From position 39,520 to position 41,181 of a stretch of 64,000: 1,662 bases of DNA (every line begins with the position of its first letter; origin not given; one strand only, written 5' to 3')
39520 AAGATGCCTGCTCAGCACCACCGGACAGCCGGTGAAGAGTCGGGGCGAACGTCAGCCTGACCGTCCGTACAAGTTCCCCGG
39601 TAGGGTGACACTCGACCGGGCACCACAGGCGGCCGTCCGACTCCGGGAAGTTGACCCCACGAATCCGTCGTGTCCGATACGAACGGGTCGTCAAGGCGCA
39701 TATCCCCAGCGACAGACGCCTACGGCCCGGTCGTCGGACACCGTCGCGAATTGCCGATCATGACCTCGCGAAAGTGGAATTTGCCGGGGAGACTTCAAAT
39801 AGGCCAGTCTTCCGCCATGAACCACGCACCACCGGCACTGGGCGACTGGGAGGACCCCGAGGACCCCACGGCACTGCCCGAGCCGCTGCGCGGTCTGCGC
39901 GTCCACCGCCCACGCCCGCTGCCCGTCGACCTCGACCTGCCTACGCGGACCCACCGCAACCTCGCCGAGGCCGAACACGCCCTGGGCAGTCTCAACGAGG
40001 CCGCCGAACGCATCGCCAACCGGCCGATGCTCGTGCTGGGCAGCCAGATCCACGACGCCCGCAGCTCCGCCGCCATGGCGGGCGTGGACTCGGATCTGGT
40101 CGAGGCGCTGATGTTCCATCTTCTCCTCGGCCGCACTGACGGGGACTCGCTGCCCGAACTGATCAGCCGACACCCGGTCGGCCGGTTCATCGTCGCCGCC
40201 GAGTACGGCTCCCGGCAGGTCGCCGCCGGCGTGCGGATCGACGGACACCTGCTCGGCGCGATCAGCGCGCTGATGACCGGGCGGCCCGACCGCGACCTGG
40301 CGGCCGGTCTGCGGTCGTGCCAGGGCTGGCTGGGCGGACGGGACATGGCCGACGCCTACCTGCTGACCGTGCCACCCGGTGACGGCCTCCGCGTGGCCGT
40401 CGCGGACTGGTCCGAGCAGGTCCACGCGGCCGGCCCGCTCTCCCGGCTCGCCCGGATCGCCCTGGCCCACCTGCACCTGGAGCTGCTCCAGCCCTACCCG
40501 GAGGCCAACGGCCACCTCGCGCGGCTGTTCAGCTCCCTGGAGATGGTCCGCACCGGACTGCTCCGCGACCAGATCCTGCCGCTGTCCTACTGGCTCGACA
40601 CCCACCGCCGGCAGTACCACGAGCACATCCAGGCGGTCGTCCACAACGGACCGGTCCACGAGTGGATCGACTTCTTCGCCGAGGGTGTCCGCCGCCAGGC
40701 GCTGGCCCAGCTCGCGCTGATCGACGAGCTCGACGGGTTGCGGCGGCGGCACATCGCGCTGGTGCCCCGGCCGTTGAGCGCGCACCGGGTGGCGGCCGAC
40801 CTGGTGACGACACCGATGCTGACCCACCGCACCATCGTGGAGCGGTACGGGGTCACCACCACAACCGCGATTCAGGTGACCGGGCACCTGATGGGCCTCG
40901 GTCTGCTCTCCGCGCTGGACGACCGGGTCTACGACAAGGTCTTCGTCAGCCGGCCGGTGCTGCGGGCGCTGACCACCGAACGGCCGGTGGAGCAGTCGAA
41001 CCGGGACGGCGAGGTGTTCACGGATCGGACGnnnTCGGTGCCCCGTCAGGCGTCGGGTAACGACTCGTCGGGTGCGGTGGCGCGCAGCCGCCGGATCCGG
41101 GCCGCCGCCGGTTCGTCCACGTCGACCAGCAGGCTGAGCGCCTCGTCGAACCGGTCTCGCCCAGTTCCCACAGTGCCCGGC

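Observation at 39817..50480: Two divergent pseudo-Fic paralogs share the same non-canonical active-site loop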

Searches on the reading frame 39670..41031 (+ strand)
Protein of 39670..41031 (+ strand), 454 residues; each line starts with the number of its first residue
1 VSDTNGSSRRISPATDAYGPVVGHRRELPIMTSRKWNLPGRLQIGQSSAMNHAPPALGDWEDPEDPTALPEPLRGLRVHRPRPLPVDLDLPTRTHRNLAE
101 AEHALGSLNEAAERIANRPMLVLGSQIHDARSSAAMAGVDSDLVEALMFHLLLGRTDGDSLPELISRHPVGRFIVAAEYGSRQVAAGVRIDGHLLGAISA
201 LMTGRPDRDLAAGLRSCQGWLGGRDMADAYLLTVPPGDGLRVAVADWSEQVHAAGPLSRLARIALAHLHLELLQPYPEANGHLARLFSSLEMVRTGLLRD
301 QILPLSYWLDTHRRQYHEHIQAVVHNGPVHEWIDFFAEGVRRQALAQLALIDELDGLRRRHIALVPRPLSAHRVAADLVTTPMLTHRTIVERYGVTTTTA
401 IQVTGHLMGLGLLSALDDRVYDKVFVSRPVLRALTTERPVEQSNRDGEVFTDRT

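Call 4: search_protein_families(library=pfam, proteins=[window:39670-41031:+], max_evalue=0.1)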
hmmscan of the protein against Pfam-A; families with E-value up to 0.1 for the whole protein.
window:39670-41031:+ (454 aa): 1 family
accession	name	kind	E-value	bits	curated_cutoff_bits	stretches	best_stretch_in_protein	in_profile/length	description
PF13784.11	Fic_N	-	0.00095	19.6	26.7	1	96-150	2-56/82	Fic/DOC family N-terminal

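Call 6: search_protein_families(library=ncbifam, proteins=[window:39817-41031:+], max_evalue=0.1)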
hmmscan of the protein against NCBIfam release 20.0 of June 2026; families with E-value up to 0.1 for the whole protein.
window:39817-41031:+ (405 aa): 1 family
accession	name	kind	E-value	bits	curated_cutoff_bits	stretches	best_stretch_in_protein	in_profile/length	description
NF046030.1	ProtAdlyltaseSoFic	equivalog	3.2e-19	69.1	550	1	183-388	150-358/361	protein adenylyltransferase Fic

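Call 7: search_solved_structures(query=window:39817-41031:+, max_evalue=10, show_alignments=3)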
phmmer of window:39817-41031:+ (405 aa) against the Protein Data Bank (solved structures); distinct sequences matched with E-value up to 10: 13.
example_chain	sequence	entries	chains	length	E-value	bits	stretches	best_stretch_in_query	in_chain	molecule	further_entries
9vjc_A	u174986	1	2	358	3.9e-15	59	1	175-383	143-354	Protein adenylyltransferase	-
7cb8_A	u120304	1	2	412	2.7e-11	46.4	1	145-384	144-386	Fic-domain containing protein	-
9tcl_B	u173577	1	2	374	7e-10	41.7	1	179-380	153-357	Protein adenylyltransferase SoFic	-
9tc4_A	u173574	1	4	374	7.6e-10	41.6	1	179-380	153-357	Protein adenylyltransferase SoFic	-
9tch_A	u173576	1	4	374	7.6e-10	41.6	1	179-380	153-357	Protein adenylyltransferase SoFic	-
3zec_A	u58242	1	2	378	7.7e-10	41.6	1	180-380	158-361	ADENOSINE MONOPHOSPHATE-PROTEIN TRANSFERASE SOFIC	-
3eqx_A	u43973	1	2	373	7.9e-10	41.6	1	180-380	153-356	FIC DOMAIN CONTAINING TRANSCRIPTIONAL REGULATOR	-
3zcn_A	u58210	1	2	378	8.3e-10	41.5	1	180-380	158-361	ADENOSINE MONOPHOSPHATE-PROTEIN TRANSFERASE SOFIC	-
9tb0_A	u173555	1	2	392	1.1e-09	41.1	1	179-380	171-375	Protein adenylyltransferase SoFic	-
5jj6_A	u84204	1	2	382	0.0036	19.7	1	195-257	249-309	Adenosine monophosphate-protein transferase FICD homolog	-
5jj7_A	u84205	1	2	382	0.0036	19.6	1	195-257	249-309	Adenosine monophosphate-protein transferase FICD homolog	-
8cil_A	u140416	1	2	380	0.013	17.8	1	208-305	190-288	Fic family protein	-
8uqu_A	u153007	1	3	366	0.19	14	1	203-290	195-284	Fido domain-containing protein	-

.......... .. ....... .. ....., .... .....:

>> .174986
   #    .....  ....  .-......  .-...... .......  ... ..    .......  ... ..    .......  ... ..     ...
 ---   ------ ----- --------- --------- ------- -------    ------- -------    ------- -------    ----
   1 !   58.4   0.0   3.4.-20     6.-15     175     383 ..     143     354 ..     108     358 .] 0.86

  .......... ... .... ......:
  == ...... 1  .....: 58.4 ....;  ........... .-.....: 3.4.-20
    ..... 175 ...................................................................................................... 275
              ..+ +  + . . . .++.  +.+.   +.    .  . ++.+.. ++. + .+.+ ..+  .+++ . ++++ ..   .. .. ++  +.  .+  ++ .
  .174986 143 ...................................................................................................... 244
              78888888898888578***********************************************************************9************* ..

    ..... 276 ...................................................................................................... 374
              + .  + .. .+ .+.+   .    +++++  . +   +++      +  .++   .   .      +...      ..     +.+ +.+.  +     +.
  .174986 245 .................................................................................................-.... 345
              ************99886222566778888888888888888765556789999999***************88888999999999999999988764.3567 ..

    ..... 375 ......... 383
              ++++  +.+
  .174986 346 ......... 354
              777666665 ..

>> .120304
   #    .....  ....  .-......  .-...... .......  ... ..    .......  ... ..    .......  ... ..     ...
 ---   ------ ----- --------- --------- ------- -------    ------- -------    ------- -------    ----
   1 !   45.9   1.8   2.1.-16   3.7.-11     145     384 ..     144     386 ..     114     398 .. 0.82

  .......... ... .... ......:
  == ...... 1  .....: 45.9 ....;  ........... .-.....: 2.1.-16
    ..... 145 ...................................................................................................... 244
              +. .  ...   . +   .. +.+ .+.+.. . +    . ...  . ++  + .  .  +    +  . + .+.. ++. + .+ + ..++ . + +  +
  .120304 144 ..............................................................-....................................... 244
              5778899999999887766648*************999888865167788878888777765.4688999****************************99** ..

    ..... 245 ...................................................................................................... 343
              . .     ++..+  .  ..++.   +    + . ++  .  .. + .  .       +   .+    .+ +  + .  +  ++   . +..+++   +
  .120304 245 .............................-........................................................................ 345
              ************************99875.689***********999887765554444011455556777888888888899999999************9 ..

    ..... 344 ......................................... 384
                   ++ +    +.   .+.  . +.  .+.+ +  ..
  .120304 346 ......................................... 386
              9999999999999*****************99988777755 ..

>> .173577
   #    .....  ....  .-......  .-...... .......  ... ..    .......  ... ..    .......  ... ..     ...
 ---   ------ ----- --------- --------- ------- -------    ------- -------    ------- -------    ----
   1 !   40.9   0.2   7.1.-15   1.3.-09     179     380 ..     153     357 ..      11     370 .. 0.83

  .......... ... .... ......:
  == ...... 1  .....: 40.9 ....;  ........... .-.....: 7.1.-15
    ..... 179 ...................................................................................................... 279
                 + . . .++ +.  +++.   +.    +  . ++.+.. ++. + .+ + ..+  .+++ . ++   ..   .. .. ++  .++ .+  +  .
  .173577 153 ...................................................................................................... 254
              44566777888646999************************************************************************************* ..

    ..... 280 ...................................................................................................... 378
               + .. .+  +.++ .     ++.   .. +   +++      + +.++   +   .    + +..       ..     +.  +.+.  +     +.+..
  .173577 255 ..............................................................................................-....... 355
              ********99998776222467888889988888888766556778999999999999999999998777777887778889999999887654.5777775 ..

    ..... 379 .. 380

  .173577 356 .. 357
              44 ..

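Call 8: find_homologous_proteins(query=window:39817-41031:+)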
Query window:39817-41031:+ (405 aa): 26 proteins with E <= 0.001 among 8000 candidates.
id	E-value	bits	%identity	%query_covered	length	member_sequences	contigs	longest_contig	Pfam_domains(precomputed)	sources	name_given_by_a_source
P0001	7.3e-266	900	100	100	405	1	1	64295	-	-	-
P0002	5.8e-172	590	68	99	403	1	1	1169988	-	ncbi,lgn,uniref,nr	ncbi:Fic family protein [Saccharothrix tamanrassetensis]|uniref:Fic family protein n=1 Tax=Saccharot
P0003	1.8e-164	566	65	98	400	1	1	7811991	-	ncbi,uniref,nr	ncbi:Fic family protein [Saccharothrix australiensis]|uniref:Fic family protein n=1 Tax=Saccharothri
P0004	1.2e-161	556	64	100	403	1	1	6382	-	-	-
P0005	1.6e-133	464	61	92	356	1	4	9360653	-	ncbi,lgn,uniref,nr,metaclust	ncbi:hypothetical protein ABZ816_03760 [Actinosynnema sp. NPDC047251]|uniref:Fido domain-containing 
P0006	1.1e-120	421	58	91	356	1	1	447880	-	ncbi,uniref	ncbi:hypothetical protein [Actinosynnema sp. NPDC023587]|uniref:hypothetical protein n=1 Tax=Actinos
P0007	8.1e-108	379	49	96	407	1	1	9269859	-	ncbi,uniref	ncbi:Fic family protein [Actinosynnema sp. CS-041913]|uniref:Fic family protein n=1 Tax=Actinosynnem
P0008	2.2e-102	361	54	83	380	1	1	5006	-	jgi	jgi:hypothetical protein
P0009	1.1e-78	283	45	95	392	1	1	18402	PF13784.12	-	-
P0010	1.4e-69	253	43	93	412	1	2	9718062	-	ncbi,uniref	ncbi:Fic family protein [Saccharothrix sp. Mg75]|uniref:Fic family protein n=1 Tax=Saccharothrix sp.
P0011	7.2e-68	248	38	99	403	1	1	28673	PF13784.12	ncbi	-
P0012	5.2e-65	238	36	96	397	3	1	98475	PF13784.12,PF02661.24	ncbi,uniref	ncbi:Fic family protein [Amycolatopsis sp. cmx-11-12]|uniref:Fic family protein n=1 Tax=Amycolatopsi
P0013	5.3e-65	238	36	96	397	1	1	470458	PF13784.12,PF02661.24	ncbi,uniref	ncbi:Fic family protein [Amycolatopsis sp. lyj-84]|uniref:Fic family protein n=1 Tax=Amycolatopsis s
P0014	7.2e-59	218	42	89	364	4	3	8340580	-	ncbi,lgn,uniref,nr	ncbi:hypothetical protein KCV87_10775 [Actinosynnema pretiosum subsp. pretiosum]|uniref:Fido domain-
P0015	1.0e-58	217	42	89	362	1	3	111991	-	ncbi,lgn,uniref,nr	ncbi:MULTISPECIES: hypothetical protein [Actinosynnema]|uniref:hypothetical protein n=1 Tax=Actinosy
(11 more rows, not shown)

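Call 11: search_protein_families(library=padloc, proteins=[window:39817-41031:+], max_evalue=0.01)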
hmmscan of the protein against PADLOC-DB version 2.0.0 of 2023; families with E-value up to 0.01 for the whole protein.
window:39817-41031:+ (405 aa): 2 families
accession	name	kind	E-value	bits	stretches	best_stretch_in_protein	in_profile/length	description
PDLC03963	SoFic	-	9e-43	145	1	30-386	9-359/361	-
PDLC04839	PDC-S04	-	1.3e-05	23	1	212-276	128-188/205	-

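Call 19: find_encoding_contigs(protein=P0002, flank=8000, max_places=2)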
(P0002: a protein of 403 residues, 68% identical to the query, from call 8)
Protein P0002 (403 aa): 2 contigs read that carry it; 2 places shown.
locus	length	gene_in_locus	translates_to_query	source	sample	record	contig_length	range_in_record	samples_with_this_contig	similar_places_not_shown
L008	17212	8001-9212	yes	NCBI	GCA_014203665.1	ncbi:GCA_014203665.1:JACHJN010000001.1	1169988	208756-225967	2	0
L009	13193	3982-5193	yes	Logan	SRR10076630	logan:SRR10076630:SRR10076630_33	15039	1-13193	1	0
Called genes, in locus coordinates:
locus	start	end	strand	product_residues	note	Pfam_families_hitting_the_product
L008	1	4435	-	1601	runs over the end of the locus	-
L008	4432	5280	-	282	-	PF13569:DUF4132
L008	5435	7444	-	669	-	PF13191:AAA_16 (weak)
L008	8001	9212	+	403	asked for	-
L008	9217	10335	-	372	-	PF13424:TPR_12 (weak)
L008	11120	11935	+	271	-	PF08021:FAD_binding_9, PF04954:SIP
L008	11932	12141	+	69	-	PF14117:DUF4287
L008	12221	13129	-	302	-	PF08450:SGL (faint)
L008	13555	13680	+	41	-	-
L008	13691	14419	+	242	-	-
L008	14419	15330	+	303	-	PF21836:DUF6895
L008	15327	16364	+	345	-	PF00144:Beta-lactamase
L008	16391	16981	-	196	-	-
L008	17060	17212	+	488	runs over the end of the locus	PF04734:Ceramidase_alk (faint)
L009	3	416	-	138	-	?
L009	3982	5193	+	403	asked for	-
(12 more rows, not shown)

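Call 20: find_encoding_contigs(protein=P0003, flank=8000, max_places=2)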
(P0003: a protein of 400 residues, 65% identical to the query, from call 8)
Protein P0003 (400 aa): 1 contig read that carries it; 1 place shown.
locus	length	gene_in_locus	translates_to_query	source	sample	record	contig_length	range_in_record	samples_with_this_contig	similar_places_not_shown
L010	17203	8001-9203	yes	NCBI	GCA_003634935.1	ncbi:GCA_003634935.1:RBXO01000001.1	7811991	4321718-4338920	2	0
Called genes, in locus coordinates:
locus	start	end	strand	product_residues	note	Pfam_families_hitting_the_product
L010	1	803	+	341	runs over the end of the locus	PF00535:Glycos_transf_2, PF10111:Glyco_tranf_2_2 (weak), PF13641:Glyco_tranf_2_3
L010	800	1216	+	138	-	PF04138:GtrA_DPMS_TM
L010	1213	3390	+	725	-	-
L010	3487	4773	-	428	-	PF14885:GHL15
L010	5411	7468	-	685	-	PF13191:AAA_16 (weak), PF25199:nSTAND_NTPase5 (faint)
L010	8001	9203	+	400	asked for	-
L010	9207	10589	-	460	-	PF13424:TPR_12 (faint)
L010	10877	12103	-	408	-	PF01494:FAD_binding_3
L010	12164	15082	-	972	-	PF03704:BTAD, PF13424:TPR_12 (faint), PF13401:AAA_22 (faint), PF25872:HTH_77 (weak), PF13432:TPR_16 (weak)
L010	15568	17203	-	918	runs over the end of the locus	PF00486:Trans_reg_C (weak), PF03704:BTAD, PF00515:TPR_1 (faint), PF07719:TPR_2 (faint), PF13374:TPR_10 (faint), PF13424:TPR_12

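Call 21: find_encoding_contigs(protein=P0007, flank=8000, max_places=2)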
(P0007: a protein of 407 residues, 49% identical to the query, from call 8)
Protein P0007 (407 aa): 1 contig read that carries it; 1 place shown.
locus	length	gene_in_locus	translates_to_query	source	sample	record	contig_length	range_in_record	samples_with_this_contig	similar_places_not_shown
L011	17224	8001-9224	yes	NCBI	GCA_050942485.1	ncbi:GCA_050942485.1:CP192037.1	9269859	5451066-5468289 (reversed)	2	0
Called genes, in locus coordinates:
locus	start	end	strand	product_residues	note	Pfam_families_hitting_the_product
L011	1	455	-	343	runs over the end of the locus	PF00356:LacI, PF00532:Peripla_BP_1, PF13377:Peripla_BP_3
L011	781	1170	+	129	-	PF01844:HNH, PF14279:HNH_5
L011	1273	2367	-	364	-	PF03403:PAF-AH_p_II (weak)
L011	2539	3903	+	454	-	PF07730:HisKA_3, PF02518:HATPase_c (weak)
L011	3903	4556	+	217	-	PF00072:Response_reg, PF08281:Sigma70_r4_2 (weak), PF04545:Sigma70_r4 (weak), PF00196:GerE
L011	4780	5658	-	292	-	PF00126:HTH_1, PF03466:LysR_substrate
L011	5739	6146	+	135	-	-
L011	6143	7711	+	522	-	PF07732:Cu-oxidase_3, PF00394:Cu-oxidase (faint), PF07731:Cu-oxidase_2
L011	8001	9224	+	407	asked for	-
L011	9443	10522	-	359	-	-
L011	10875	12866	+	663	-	PF22745:Nlig-Ia (faint), PF01653:DNA_ligase_aden, PF03120:OB_DNA_ligase, PF12826:HHH_2, PF14520:HHH_5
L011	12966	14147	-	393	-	-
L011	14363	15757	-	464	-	PF01979:Amidohydro_1, PF07969:Amidohydro_3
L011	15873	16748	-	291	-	-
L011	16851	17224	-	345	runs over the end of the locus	PF08240:ADH_N, PF00107:ADH_zinc_N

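Call 22: find_encoding_contigs(protein=P0010, flank=8000, max_places=1)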
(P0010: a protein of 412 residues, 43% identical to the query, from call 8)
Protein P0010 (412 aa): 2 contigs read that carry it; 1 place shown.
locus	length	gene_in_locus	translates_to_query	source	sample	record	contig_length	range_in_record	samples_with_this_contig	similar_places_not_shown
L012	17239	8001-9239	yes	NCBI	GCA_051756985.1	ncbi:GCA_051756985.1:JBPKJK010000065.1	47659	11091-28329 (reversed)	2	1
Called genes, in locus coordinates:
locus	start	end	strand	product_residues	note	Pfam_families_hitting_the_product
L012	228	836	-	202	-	PF00440:TetR_N (faint), PF02909:TetR_C_1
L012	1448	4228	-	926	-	PF13191:AAA_16, PF13401:AAA_22 (faint), PF13428:TPR_14 (weak), PF13432:TPR_16 (weak), PF14559:TPR_19, PF00196:GerE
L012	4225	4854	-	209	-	PF00753:Lactamase_B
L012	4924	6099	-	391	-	PF00067:p450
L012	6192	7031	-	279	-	PF13349:DUF4097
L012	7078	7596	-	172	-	PF05534:HicB (weak)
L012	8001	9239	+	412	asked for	-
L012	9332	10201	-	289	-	PF13424:TPR_12 (weak)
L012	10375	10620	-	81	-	-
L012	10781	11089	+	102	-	PF01381:HTH_3, PF12844:HTH_19 (weak), PF13443:HTH_26 (weak), PF13560:HTH_31 (weak)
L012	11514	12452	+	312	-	-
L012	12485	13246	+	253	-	PF05050:Methyltransf_21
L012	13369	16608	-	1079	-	PF01804:Penicil_amidase, PF00754:F5_F8_type_C, PF22633:F5_F8_type_C_2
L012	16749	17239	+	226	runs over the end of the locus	PF01510:Amidase_2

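Call 23: find_encoding_contigs(protein=P0013, flank=8000, max_places=1)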
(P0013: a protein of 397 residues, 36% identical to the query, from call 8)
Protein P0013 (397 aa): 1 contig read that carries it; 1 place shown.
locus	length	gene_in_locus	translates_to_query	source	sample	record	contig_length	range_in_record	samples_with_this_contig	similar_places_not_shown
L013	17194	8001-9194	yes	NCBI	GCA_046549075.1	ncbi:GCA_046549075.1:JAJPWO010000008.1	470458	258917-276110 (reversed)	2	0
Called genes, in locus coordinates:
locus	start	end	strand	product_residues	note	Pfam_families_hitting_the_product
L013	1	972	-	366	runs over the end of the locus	PF03403:PAF-AH_p_II (faint), PF12740:PETase (weak)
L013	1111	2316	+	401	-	PF23539:DUF7134, PF07730:HisKA_3, PF02518:HATPase_c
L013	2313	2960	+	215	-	PF00072:Response_reg, PF08281:Sigma70_r4_2 (faint), PF00196:GerE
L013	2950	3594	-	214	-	PF13302:Acetyltransf_3, PF00583:Acetyltransf_1 (weak)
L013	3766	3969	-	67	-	PF00313:CSD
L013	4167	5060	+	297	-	PF00561:Abhydrolase_1, PF00975:Thioesterase (weak), PF12697:Abhydrolase_6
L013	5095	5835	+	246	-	PF00376:MerR, PF13411:MerR_1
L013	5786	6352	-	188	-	PF01872:RibD_C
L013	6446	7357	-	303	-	-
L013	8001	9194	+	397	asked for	PF13784:Fic_N, PF02661:Fic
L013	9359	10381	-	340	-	PF17874:TPR_MalT (weak), PF13424:TPR_12 (faint)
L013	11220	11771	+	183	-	PF05163:DinB (weak), PF04978:MST, PF12867:DinB_2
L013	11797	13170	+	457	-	PF00206:Lyase_1, PF10397:ADSL_C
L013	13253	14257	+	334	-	PF03640:Lipoprotein_15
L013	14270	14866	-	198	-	PF14325:DUF4383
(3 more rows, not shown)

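Call 24: find_encoding_contigs(protein=P0014, flank=8000, max_places=1)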
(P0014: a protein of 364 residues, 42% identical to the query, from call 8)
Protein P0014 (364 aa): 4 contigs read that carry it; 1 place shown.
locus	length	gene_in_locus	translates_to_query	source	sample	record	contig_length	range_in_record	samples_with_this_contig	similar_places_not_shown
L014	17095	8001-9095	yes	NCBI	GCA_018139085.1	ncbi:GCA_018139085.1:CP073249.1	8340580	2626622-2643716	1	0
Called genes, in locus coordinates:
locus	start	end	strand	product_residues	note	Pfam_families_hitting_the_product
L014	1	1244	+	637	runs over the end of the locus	-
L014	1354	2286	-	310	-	PF13793:Pribosyltran_N, PF14681:UPRTase (faint), PF00156:Pribosyltran, PF14572:Pribosyl_synth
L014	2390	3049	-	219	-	-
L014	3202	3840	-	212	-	PF00072:Response_reg, PF00196:GerE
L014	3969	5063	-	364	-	-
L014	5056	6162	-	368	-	PF13581:HATPase_c_2 (weak), PF02518:HATPase_c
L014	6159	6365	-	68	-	-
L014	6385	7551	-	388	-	PF19886:DUF6359, PF04231:Endonuclease_1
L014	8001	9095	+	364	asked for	-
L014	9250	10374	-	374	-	PF13424:TPR_12 (faint)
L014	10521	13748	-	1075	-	PF17678:Glyco_hydro_92N, PF07971:Glyco_hydro_92, PF10633:NPCBM_assoc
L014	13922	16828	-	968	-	PF02837:Glyco_hydro_2_N, PF22666:Glyco_hydro_2_N2, PF00703:Glyco_hydro_2 (weak), PF05270:AbfB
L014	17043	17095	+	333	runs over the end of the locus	PF00356:LacI, PF00532:Peripla_BP_1, PF13407:Peripla_BP_4, PF13377:Peripla_BP_3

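Call 39: predict_structure(alignment_id=A1)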
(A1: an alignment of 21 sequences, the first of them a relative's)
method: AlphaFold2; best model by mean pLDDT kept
length: 405 residues; sequences in the alignment: 21
mean_pLDDT: 86.1   pTM: 0.86
mean pLDDT of the five models: 86.1, 85.0, 83.7, 83.7, 83.1
residues with pLDDT >= 90: 238; 70-90: 129; 50-70: 17; < 50: 21
segments of 3 or more residues with pLDDT < 50: 1-3, 388-405
pLDDT, mean of each block of 10 residues (from residue 1): 65 92 94 88 97 98 84 85 80 81 78 82 88 94 92 76 82 86 92 93 91 96 85 87 96 91 93 92 98 95 92 93 93 89 93 95 83 81 68 31 32
secondary structure, 60 per line:
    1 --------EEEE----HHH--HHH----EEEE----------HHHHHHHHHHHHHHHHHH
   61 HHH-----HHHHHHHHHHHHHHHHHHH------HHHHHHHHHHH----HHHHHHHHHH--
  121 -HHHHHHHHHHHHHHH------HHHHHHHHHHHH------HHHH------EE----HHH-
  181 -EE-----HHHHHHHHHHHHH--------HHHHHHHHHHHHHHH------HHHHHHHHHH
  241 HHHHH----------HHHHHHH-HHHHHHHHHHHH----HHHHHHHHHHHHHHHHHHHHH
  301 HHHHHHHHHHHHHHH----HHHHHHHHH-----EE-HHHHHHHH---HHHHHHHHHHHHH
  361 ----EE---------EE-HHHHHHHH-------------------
elements in order: E9-12 E29-32 H43-63 H69-87 H94-104 H109-118 H122-136 H143-154 H161-164 H189-201 H210-224 H231-245 H256-262 H264-275 H280-315 H320-328 H337-344 H348-360 H379-386

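Call 40: search_protein_representatives(alignment_id=A2)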
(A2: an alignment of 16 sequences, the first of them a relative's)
Query: 16 sequences, 406 profile positions. Proteins with E-value up to 0.001 (for the whole library): 7803; up to 1e-10: 3773; up to 1e-30: 639. The best 150 are listed.
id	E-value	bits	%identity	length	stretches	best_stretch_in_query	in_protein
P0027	2.0e-152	524.3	-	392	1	1-392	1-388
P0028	2.9e-148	510.6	-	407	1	1-404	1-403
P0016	4.8e-143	493.4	-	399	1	17-406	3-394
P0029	2.4e-140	484.5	-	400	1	2-404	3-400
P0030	5.7e-137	473.4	-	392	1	14-400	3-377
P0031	4.6e-121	421.0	-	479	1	4-390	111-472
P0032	4.0e-120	417.9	-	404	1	5-403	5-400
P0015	4.2e-118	411.3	-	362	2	190-404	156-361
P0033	5.7e-116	404.2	-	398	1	1-404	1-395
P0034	3.1e-107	375.5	-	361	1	20-389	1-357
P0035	1.0e-104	367.2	-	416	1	9-404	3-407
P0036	4.8e-103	361.7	-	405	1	5-404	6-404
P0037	2.4e-102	359.4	-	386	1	1-394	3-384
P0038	2.7e-100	352.6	-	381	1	46-404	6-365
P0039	1.2e-95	337.4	-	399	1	3-402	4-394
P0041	4.3e-90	319.0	-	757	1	6-395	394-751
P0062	3.5e-60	220.5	-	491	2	195-391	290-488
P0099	2.5e-49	184.7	-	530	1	14-391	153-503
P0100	3.4e-49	184.3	-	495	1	25-394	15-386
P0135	1.1e-44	169.5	-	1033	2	44-394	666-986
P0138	2.7e-44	168.2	-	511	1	25-397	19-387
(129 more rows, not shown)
